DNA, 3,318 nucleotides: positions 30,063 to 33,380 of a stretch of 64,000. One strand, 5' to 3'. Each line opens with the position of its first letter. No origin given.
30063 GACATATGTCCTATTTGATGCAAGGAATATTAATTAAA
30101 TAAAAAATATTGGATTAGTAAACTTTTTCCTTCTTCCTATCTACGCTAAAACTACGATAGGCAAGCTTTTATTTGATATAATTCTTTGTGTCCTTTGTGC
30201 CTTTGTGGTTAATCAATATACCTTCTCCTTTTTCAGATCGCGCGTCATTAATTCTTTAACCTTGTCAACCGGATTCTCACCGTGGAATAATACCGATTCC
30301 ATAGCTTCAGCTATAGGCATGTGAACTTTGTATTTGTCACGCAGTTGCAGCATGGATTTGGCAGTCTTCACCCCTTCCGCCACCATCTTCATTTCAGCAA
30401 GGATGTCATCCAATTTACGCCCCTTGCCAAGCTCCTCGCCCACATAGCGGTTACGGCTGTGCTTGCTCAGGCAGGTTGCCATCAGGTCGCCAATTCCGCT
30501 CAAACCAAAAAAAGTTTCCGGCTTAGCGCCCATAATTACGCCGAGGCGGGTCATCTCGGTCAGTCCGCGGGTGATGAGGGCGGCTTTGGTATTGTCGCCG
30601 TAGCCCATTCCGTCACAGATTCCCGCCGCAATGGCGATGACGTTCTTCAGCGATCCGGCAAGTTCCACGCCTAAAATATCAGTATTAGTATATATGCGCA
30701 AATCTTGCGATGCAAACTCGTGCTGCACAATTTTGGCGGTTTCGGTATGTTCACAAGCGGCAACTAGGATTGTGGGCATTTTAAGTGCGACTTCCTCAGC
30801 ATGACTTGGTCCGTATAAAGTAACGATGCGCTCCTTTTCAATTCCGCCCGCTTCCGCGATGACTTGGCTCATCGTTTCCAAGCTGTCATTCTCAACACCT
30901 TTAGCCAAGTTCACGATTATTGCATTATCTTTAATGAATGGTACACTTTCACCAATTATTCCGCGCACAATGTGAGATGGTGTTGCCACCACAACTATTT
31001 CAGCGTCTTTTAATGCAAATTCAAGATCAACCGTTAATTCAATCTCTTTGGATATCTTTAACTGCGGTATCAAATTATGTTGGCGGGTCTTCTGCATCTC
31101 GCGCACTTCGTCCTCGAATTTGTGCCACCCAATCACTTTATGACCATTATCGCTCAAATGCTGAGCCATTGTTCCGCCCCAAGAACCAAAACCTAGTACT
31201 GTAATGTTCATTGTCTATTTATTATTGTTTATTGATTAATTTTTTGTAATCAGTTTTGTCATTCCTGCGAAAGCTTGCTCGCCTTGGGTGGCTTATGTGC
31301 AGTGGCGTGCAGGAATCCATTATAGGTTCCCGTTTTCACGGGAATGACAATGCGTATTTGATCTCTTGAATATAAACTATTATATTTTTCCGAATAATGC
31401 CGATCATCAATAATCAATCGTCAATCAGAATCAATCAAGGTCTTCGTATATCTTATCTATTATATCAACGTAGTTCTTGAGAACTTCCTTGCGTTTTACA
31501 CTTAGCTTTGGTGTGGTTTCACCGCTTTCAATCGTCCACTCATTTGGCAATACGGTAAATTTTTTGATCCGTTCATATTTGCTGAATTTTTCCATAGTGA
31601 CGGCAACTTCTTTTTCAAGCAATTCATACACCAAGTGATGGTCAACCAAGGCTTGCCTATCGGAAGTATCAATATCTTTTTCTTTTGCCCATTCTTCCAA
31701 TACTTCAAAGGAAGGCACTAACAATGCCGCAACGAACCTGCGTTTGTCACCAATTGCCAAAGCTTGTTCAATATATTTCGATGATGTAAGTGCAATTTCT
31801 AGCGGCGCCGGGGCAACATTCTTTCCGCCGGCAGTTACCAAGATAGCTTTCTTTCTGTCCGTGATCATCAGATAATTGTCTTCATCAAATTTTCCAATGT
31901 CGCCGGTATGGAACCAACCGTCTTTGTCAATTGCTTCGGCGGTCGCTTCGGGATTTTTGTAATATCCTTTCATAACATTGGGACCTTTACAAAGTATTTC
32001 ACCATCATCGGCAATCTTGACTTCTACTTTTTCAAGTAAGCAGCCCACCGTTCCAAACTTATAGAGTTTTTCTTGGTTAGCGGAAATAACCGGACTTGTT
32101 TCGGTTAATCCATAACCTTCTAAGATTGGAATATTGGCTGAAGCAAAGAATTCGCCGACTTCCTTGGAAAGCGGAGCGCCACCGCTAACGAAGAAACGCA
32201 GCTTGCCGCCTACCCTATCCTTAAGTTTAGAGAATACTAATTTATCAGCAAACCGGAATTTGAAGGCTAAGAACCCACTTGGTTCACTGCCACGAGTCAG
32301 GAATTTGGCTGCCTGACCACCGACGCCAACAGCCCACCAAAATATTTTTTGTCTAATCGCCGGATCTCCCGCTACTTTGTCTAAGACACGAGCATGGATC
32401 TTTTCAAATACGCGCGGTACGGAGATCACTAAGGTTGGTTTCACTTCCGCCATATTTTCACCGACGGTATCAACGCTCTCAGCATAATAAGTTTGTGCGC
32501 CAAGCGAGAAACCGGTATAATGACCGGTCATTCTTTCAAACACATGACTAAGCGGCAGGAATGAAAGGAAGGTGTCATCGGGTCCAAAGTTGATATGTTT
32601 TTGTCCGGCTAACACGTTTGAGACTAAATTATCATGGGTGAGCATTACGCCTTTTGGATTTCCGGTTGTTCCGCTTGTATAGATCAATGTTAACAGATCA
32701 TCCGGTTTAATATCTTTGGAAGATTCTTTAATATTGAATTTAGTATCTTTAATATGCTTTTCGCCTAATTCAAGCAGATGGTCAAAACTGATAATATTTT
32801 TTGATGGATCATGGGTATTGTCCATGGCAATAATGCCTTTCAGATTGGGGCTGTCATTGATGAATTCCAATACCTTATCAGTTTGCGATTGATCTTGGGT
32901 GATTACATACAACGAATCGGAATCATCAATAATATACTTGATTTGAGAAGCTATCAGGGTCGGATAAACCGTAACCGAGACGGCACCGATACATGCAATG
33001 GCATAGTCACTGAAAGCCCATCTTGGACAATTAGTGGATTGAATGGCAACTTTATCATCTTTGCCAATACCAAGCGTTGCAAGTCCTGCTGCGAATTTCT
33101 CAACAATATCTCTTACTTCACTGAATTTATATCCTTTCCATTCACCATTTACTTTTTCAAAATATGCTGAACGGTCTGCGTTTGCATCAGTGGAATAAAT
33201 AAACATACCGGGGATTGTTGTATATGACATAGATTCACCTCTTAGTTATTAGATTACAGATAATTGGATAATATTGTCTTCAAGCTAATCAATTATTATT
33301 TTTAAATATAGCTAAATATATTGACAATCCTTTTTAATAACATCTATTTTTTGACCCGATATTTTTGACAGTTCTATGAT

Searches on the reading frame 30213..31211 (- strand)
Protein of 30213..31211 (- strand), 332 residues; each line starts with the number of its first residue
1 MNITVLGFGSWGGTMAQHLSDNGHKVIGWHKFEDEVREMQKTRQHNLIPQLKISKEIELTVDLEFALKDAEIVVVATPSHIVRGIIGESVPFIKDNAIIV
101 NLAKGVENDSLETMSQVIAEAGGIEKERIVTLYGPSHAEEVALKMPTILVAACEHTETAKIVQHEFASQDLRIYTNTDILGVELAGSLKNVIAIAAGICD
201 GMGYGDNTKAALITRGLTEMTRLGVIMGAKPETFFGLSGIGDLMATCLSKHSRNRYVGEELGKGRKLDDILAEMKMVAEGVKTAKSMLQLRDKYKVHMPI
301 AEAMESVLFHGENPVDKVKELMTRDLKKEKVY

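Call 69: list_cluster_members(proteins=[window:30213-31211:-, window:31431-33230:-, window:25154-26254:-, window:21169-22476:-])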
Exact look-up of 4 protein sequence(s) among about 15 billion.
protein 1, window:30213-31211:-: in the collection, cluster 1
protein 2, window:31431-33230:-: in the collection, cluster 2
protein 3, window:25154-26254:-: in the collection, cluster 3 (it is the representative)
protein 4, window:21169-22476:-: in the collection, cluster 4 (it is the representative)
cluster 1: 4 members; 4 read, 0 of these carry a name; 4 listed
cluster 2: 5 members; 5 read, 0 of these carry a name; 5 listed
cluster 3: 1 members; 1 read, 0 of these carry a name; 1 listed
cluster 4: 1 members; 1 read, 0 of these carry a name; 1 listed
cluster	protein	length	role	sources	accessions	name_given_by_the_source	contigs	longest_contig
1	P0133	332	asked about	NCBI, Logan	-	-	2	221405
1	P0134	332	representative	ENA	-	-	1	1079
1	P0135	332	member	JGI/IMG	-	-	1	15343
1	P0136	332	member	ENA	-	-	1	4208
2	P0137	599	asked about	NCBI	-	-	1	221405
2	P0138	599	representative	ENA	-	-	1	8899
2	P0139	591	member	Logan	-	-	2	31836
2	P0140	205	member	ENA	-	-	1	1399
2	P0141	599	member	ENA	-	-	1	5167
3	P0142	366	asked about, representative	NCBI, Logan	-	-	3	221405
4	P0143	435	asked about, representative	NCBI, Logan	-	-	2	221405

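Call 70: find_encoding_contigs(protein=P0135, flank=10000, max_places=3)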
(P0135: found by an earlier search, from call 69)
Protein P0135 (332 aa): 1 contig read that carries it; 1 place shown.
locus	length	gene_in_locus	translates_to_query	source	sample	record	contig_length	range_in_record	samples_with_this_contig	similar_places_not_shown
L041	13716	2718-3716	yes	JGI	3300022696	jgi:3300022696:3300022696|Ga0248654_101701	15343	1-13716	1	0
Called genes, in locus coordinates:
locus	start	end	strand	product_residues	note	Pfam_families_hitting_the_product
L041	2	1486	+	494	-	?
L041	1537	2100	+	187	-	PF28474:DUF8412, PF13376:OmdA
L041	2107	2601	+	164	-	PF00583:Acetyltransf_1 (weak)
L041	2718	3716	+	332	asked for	PF01210:NAD_Gly3P_dh_N, PF02558:ApbA (weak), PF02826:2-Hacid_dh_C (weak), PF03807:F420_oxidored (weak), PF07479:NAD_Gly3P_dh_C, PF20618:GPD_NAD_C_bact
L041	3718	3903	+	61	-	-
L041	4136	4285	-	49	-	-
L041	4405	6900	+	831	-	PF13173:AAA_14 (weak), PF13401:AAA_22 (weak)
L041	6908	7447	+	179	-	PF13527:Acetyltransf_9, PF00583:Acetyltransf_1, PF13508:Acetyltransf_7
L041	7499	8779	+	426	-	PF05649:Peptidase_M13_N (weak), PF01431:Peptidase_M13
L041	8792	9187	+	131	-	-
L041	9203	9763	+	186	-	-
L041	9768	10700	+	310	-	PF08240:ADH_N, PF00107:ADH_zinc_N, PF13602:ADH_zinc_N_2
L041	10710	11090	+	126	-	PF00903:Glyoxalase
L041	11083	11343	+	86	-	PF04994:TfoX_C, PF11731:Cdd1 (weak)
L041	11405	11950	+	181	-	-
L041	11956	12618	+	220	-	PF02517:Rce1-like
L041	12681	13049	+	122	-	-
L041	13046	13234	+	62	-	-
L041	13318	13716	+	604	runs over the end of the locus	PF00009:GTP_EFTU, PF01926:MMR_HSR1 (weak), PF22042:EF-G_D2 (weak), PF03144:GTP_EFTU_D2, PF00679:EFG_C, PF21018:BipA_C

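Call 103: search_protein_families(library=pfam, proteins=[L041:4405-6900:+], max_evalue=0.01)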
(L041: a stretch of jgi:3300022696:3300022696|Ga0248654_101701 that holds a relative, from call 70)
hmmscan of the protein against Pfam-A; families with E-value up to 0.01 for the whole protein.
L041:4405-6900:+ (831 aa): 12 families
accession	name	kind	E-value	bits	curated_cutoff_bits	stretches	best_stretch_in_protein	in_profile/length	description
PF13401.12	AAA_22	-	1.3e-07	32.4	27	1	297-472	6-122/130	AAA domain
PF13173.12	AAA_14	-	5.7e-07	30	27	1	297-386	3-75/129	AAA domain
PF13191.12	AAA_16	-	0.0015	19.5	32.6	1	297-458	25-157/167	AAA ATPase domain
PF20720.3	nSTAND3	-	0.0028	17.8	27.2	0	298-324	19-45/155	Novel STAND NTPase 3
PF00350.29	Dynamin_N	-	0.0038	17.7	27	0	299-336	1-40/168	Dynamin family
PF01637.24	ATPase_2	-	0.0041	17.4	33.2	1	293-452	17-128/225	ATPase domain predominantly from Archaea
PF13588.12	HSDR_N_2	-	0.0051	17.3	25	0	100-133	62-95/110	Type I restriction enzyme R protein N terminus (HSDR_N)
PF00005.33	ABC_tran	-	0.0064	17.5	25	0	299-319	14-34/137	ABC transporter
PF05729.18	NACHT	-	0.0066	16.7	26.7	0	298-320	2-24/167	NACHT domain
PF08477.19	Roc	-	0.0081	16.8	27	0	299-324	2-27/119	Ras of Complex, Roc, domain of DAPkinase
PF02492.25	cobW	-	0.0092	16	20.7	0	299-320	3-24/180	CobW/HypB/UreG, nucleotide-binding domain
PF01580.24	FtsK_SpoIIIE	-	0.0097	15.8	24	0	276-317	19-60/221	FtsK/SpoIIIE family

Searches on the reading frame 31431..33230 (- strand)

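Call 103: search_protein_families(library=pfam, proteins=[L041:4405-6900:+], max_evalue=0.01)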
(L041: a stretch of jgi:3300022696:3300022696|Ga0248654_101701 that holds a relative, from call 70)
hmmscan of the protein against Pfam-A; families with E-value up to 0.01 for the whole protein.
L041:4405-6900:+ (831 aa): 12 families
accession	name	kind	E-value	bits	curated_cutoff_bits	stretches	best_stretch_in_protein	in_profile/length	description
PF13401.12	AAA_22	-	1.3e-07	32.4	27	1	297-472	6-122/130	AAA domain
PF13173.12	AAA_14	-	5.7e-07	30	27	1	297-386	3-75/129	AAA domain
PF13191.12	AAA_16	-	0.0015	19.5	32.6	1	297-458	25-157/167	AAA ATPase domain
PF20720.3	nSTAND3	-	0.0028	17.8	27.2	0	298-324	19-45/155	Novel STAND NTPase 3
PF00350.29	Dynamin_N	-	0.0038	17.7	27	0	299-336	1-40/168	Dynamin family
PF01637.24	ATPase_2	-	0.0041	17.4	33.2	1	293-452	17-128/225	ATPase domain predominantly from Archaea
PF13588.12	HSDR_N_2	-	0.0051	17.3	25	0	100-133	62-95/110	Type I restriction enzyme R protein N terminus (HSDR_N)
PF00005.33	ABC_tran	-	0.0064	17.5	25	0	299-319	14-34/137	ABC transporter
PF05729.18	NACHT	-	0.0066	16.7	26.7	0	298-320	2-24/167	NACHT domain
PF08477.19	Roc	-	0.0081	16.8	27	0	299-324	2-27/119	Ras of Complex, Roc, domain of DAPkinase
PF02492.25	cobW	-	0.0092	16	20.7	0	299-320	3-24/180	CobW/HypB/UreG, nucleotide-binding domain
PF01580.24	FtsK_SpoIIIE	-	0.0097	15.8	24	0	276-317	19-60/221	FtsK/SpoIIIE family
